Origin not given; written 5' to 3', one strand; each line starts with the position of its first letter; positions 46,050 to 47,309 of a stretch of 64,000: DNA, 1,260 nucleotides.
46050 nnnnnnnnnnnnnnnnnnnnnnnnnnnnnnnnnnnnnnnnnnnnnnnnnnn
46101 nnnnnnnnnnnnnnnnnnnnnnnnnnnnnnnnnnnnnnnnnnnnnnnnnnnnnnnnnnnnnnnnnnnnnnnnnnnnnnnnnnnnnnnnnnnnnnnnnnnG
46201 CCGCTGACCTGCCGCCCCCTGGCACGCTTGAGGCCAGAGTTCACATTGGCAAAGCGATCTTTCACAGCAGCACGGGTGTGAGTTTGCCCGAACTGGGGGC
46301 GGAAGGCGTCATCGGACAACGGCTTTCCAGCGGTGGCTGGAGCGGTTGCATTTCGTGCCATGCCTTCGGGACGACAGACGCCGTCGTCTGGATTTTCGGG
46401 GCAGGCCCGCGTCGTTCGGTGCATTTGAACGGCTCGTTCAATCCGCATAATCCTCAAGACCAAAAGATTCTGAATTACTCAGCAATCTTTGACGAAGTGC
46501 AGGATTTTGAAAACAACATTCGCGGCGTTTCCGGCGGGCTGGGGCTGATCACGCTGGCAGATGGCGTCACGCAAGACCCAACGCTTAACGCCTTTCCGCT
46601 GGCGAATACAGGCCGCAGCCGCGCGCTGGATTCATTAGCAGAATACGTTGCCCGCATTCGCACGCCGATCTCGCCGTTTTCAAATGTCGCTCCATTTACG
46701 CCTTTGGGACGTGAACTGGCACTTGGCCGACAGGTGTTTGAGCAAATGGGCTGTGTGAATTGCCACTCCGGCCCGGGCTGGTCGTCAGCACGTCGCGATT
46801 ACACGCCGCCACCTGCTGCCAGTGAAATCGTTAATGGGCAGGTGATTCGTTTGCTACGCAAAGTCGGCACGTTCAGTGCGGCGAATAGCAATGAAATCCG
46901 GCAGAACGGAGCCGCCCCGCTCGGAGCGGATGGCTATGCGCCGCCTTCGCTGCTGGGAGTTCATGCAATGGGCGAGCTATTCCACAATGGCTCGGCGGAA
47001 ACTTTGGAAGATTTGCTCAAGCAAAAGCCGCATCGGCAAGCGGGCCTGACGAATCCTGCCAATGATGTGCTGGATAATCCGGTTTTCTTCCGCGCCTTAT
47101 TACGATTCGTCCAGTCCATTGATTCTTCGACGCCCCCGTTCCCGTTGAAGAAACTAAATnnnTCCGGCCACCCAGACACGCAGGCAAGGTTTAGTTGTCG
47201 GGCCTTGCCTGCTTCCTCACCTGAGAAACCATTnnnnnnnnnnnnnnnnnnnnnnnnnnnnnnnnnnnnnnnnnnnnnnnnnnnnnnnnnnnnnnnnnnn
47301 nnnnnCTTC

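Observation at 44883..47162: Beta-propeller fused to a di-haem cytochrome c peroxidase/MauG-like domain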

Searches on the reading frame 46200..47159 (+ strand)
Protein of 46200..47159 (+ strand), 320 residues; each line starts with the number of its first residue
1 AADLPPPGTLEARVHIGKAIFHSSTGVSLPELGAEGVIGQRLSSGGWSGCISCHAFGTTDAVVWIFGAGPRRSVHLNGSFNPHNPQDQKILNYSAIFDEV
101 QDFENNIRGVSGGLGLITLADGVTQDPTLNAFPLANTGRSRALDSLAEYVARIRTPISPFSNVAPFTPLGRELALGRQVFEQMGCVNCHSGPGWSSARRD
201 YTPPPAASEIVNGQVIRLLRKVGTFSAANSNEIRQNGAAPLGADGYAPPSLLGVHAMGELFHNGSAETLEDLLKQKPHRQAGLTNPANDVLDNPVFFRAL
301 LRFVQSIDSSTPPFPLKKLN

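Call 37: search_solved_structures(query=A3, max_evalue=1, show_alignments=5)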
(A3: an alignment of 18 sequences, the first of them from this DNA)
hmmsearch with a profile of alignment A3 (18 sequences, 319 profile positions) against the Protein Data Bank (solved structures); distinct sequences matched with E-value up to 1: 39.
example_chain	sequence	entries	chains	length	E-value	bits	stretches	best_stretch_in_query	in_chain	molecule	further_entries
3o5c_A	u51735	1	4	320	1.5e-09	40.5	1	142-290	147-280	Cytochrome c551 peroxidase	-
1iqc_A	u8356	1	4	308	6.5e-08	35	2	145-195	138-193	di-heme peroxidase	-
5c2v_C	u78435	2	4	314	4.4e-06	29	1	140-282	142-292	HYDRAZINE SYNTHASE GAMMA SUBUNIT | Hypothetical (Di heme) protein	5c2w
9l08_A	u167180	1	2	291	7.1e-06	28.4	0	162-192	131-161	Covalently Connected Cytochrome c555 trimer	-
4aal_A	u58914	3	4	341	0.00014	24.2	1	31-286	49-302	CYTOCHROME C551 PEROXIDASE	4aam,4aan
4aao_A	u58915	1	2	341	0.00016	23.9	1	31-286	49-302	CYTOCHROME C551 PEROXIDASE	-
3hq6_A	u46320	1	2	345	0.00017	23.8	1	31-192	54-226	Cytochrome c551 peroxidase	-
3hq9_A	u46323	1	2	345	0.00019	23.7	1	31-192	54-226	Cytochrome c551 peroxidase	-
3hq8_A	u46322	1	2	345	0.0002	23.6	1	31-192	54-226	Cytochrome c551 peroxidase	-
6hwh_M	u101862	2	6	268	0.00022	23.4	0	138-202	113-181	Cytochrome bc1 complex cytochrome c subunit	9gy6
8ovc_O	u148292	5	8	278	0.00025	23.3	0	138-202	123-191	Cytochrome bc1 complex cytochrome c subunit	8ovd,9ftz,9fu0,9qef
6adq_C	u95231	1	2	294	0.00026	23.2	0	138-202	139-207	Cytochrome bc1 complex cytochrome c subunit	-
2c1u_A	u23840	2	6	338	0.00048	22.4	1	31-195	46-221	DI-HAEM CYTOCHROME C PEROXIDASE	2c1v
9qdt_A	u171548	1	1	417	0.00051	22.3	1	141-215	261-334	Probable cytochrome c peroxidase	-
3hq7_A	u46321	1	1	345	0.00056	22.1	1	31-192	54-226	Cytochrome c551 peroxidase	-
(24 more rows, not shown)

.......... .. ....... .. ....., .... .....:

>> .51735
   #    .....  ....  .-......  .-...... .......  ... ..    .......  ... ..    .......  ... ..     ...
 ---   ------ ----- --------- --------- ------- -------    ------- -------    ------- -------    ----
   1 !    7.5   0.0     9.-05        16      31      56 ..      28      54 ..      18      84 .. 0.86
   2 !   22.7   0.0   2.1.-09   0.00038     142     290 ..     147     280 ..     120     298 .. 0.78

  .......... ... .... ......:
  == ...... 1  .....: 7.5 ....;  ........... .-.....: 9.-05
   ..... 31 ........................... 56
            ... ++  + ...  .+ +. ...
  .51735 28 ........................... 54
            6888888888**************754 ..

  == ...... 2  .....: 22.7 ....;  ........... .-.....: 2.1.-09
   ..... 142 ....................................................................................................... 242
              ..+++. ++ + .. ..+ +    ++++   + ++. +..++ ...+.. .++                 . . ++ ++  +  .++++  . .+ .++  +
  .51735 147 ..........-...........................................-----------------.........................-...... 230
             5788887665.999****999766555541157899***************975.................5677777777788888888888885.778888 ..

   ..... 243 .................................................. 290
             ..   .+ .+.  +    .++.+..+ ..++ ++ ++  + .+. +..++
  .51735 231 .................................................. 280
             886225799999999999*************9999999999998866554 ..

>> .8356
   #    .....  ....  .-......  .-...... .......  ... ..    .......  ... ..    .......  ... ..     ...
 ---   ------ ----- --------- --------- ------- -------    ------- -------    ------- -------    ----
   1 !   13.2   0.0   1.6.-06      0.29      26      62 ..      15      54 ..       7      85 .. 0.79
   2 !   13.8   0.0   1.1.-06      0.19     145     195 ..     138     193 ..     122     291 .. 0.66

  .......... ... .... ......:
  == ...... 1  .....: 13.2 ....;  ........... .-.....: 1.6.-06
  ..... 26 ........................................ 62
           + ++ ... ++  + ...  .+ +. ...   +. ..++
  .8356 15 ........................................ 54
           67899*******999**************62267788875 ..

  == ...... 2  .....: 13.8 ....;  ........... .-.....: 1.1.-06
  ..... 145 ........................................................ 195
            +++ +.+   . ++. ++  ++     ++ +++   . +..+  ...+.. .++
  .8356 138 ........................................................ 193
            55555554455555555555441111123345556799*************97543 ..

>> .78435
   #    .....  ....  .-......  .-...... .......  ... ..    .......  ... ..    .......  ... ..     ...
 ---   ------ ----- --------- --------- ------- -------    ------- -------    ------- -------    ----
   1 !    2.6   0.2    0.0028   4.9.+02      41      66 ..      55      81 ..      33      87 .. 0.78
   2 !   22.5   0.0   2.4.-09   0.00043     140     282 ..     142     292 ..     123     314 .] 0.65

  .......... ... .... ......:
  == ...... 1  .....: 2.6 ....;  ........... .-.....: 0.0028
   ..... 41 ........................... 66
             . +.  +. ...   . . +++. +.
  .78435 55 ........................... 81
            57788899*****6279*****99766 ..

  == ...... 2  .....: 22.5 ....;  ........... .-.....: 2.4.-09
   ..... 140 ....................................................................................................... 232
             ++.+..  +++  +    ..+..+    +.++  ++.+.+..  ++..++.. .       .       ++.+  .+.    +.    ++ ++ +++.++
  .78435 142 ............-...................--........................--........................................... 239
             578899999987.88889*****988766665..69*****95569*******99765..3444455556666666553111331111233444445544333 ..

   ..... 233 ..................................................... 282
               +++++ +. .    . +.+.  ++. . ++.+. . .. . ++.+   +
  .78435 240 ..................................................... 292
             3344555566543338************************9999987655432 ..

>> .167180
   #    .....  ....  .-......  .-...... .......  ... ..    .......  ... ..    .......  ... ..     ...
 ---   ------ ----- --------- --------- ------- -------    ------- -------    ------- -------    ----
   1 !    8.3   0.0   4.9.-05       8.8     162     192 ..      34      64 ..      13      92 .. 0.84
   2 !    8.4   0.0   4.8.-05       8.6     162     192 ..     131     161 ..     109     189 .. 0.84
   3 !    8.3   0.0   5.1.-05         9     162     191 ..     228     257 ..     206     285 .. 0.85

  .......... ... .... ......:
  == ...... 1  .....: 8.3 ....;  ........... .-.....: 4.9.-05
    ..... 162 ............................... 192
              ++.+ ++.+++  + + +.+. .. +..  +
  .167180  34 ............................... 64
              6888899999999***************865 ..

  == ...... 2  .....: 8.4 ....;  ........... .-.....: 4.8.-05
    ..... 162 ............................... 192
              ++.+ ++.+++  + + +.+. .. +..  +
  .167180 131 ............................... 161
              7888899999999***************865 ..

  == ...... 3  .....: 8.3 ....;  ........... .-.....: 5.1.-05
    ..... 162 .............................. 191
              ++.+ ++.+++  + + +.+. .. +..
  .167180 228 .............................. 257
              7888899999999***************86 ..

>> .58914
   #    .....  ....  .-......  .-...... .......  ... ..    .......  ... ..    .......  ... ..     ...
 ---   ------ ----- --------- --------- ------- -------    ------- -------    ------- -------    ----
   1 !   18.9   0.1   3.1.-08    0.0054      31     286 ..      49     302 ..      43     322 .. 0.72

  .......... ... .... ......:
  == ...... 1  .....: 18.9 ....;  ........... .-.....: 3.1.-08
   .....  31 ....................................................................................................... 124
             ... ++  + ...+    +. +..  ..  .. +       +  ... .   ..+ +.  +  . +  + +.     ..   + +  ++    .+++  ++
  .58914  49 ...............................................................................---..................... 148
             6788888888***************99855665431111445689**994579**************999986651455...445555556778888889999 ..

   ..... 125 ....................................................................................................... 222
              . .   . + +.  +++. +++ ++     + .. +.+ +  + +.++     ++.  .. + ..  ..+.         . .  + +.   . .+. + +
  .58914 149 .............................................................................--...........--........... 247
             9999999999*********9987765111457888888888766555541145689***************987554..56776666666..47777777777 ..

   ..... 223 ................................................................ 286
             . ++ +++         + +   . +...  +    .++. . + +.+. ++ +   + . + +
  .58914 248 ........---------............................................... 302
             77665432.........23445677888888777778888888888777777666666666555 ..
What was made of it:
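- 46941..47012 (+): CCP/RoxA-type signature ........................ (aa 687-710). Aligns with TLRN…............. of 3o5c and TLRD…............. of 5c2v_C (call 37).
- On Bacterial di-haem CCP/MauG superfamily (fold level): The profile hits CCPs at 1.5e-9 (call 37).
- On Canonical bacterial CCP: PPSLLG…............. aligns with it (call 37).
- On Canonical bacterial CCP / MauG: The HMMER alignment to MacA puts a variable residue opposite the Trp while D526 and K528 match D and R (call 37).
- Closest known: Bacterial di-haem cytochrome c peroxidases. Same: The motifs GPRxS…LN…N and PxL…(F/Y)FH(D/N)GS..TL.(D/E) are shared (call 37).
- Closest known: Bacterial di-haem cytochrome c peroxidases. 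Different: The Trp of FWDGR aligns with a variable residue (call 37).
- Checked: The '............' signature (aa 699-710) aligns residue by residue with '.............' of Shewanella CCP 3o5c and '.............' of HZS-gamma (call 37).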

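Call 39: predict_structure(alignment_id=A2)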
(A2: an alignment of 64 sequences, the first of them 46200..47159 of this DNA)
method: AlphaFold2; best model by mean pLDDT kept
length: 320 residues; sequences in the alignment: 64
mean_pLDDT: 76.1   pTM: 0.80
mean pLDDT of the five models: 76.1, 75.6, 74.9, 74.4, 73.2
residues with pLDDT >= 90: 74; 70-90: 151; 50-70: 58; < 50: 37
segments of 3 or more residues with pLDDT < 50: 48-75
pLDDT, mean of each block of 10 residues (from residue 1): 82 88 82 87 62 42 43 48 65 62 75 84 85 70 83 81 95 98 92 79 79 79 63 53 72 74 65 88 92 97 92 78
secondary structure, 60 per line:
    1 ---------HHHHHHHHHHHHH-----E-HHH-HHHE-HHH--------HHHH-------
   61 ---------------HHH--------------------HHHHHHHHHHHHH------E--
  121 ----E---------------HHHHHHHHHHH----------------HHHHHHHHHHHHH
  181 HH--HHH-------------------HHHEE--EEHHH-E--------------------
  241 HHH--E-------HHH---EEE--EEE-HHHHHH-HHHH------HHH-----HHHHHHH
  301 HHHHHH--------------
elements in order: H10-22 H50-53 H99-111 H141-151 H168-182 E260-262 E265-267 H269-274 H276-279 H294-306

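Call 57: search_protein_representatives(alignment_id=A3)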
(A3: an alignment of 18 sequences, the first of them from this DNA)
Query: 18 sequences, 319 profile positions. Proteins with E-value up to 0.001 (for the whole library): 4121; up to 1e-10: 1773; up to 1e-30: 295. The best 150 are listed.
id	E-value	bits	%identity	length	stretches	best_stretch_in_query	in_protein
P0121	3.3e-196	666.9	-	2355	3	1-314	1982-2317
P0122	1.8e-165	565.9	-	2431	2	37-316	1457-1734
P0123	9.9e-144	494.5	-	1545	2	2-315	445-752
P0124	2.0e-141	486.9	-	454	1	1-315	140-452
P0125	2.4e-140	483.4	-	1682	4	2-212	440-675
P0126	8.6e-124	429.0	-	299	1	14-299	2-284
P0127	2.4e-113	394.6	-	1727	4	4-251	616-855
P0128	6.4e-99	347.3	-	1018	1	1-315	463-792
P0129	3.6e-98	344.8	-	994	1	1-315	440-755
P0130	1.4e-94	333.0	-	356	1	62-315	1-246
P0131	3.0e-93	328.6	-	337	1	1-314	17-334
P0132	5.5e-92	324.5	-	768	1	1-315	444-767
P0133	6.1e-92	324.3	-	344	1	1-314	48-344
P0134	1.2e-89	316.8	-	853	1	1-316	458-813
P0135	2.4e-88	312.5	-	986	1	2-314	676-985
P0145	2.4e-75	269.8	-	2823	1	12-317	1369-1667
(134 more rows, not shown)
